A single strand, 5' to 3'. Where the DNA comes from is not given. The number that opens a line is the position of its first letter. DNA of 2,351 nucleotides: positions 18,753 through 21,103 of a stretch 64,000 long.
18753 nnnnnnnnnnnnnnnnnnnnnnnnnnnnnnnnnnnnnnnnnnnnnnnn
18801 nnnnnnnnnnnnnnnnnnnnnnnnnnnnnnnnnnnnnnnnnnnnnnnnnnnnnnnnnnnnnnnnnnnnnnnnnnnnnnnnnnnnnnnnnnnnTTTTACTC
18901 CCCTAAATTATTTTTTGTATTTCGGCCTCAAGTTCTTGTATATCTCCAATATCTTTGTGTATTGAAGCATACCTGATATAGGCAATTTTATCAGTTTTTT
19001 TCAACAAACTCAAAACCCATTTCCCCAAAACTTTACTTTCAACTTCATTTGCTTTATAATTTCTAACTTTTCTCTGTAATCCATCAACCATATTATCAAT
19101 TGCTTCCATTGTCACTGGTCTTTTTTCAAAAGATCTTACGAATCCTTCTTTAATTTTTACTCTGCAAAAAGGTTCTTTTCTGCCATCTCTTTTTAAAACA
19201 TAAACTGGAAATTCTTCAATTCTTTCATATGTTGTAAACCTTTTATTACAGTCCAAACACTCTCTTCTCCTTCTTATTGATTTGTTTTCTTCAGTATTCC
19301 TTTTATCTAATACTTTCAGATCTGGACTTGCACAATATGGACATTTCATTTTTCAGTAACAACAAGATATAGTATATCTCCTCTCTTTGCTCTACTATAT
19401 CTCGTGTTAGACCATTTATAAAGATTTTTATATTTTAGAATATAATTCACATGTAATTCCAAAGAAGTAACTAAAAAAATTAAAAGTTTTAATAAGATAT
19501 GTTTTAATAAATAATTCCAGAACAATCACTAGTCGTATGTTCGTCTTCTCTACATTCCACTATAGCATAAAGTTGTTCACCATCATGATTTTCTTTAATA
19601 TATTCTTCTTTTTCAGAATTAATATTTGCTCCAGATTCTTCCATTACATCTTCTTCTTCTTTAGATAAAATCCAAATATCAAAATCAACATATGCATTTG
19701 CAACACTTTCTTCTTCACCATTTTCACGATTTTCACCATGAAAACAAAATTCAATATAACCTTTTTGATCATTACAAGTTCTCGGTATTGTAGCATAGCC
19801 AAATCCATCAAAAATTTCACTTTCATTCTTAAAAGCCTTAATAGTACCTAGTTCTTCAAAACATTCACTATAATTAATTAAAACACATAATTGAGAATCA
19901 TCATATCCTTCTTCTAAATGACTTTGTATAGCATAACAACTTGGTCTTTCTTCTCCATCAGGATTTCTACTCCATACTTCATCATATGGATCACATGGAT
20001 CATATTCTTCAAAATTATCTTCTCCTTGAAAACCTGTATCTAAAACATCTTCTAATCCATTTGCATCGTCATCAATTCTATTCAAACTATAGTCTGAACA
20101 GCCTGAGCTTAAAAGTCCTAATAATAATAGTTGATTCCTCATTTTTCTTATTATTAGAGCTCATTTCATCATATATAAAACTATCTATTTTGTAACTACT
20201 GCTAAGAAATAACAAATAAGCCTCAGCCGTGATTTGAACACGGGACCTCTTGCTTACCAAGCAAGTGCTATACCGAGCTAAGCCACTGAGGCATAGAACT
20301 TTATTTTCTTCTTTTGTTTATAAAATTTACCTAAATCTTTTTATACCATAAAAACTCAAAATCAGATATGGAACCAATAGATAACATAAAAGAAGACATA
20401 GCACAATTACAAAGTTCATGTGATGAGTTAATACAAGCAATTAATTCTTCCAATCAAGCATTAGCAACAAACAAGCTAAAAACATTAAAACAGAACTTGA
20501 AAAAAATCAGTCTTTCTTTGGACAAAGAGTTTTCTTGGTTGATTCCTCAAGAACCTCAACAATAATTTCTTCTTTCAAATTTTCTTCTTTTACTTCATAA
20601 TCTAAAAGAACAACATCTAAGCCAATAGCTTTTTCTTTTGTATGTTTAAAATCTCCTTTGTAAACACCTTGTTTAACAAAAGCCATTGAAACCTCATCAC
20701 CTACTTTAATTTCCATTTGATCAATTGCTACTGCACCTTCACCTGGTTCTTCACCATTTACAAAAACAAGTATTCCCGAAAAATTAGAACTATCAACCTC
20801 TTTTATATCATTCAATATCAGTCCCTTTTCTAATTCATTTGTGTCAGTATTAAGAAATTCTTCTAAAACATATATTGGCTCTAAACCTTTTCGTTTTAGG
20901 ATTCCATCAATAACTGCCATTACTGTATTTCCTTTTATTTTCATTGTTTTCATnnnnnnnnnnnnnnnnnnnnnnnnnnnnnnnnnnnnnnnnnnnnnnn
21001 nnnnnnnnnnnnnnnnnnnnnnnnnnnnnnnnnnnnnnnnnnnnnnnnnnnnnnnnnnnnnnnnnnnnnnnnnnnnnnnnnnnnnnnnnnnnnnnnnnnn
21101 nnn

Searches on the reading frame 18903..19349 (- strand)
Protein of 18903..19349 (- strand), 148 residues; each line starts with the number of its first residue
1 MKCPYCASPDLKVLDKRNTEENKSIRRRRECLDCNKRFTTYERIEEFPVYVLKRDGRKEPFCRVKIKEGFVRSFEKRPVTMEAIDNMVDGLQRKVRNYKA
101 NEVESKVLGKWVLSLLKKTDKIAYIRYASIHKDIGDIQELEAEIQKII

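Call 79: search_protein_families(library=pfam, proteins=[window:18903-19349:-], max_evalue=0.1)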
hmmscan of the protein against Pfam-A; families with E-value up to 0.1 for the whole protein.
window:18903-19349:- (148 aa): 4 families
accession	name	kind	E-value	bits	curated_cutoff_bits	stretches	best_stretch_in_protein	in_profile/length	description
PF22811.2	Zn_ribbon_NrdR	-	1.6e-20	73.2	27.2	1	1-42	1-42/42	Transcriptional repressor NrdR-like, N-terminal domain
PF03477.21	ATP-cone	-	1.4e-14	54.8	25.8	1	50-133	2-84/88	ATP cone domain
PF02482.25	Ribosomal_S30AE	-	0.017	16.3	23.7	1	41-100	25-85/88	Sigma 54 modulation protein / S30EA ribosomal protein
PF23451.1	Zn_ribbon_PaaD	-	0.051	13.7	27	1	2-38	16-49/53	PaaD zinc beta ribbon domain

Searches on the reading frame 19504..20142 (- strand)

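Call 79: search_protein_families(library=pfam, proteins=[window:19504-20142:-], max_evalue=0.1)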
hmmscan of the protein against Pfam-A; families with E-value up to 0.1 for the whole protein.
window:19504-20142:- (212 aa): 1 family
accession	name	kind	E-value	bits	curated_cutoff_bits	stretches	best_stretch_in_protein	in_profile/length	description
PF00051.23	Kringle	-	0.0032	18.2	34.3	1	46-82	39-75/79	Kringle domain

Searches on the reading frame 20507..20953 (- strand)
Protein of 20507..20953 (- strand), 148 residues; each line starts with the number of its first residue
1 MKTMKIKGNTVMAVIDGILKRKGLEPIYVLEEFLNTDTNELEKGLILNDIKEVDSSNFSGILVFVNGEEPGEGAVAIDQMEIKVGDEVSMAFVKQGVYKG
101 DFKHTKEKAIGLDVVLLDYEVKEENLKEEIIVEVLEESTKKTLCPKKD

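Call 79: search_protein_families(library=pfam, proteins=[window:20507-20953:-], max_evalue=0.1)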
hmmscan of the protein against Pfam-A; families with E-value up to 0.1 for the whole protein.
window:20507-20953:- (148 aa): 1 family
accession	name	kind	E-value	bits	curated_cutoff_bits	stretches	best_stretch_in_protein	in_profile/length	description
PF14478.12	DUF4430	-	0.033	15.1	23.8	1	46-93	25-71/72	Domain of unknown function (DUF4430)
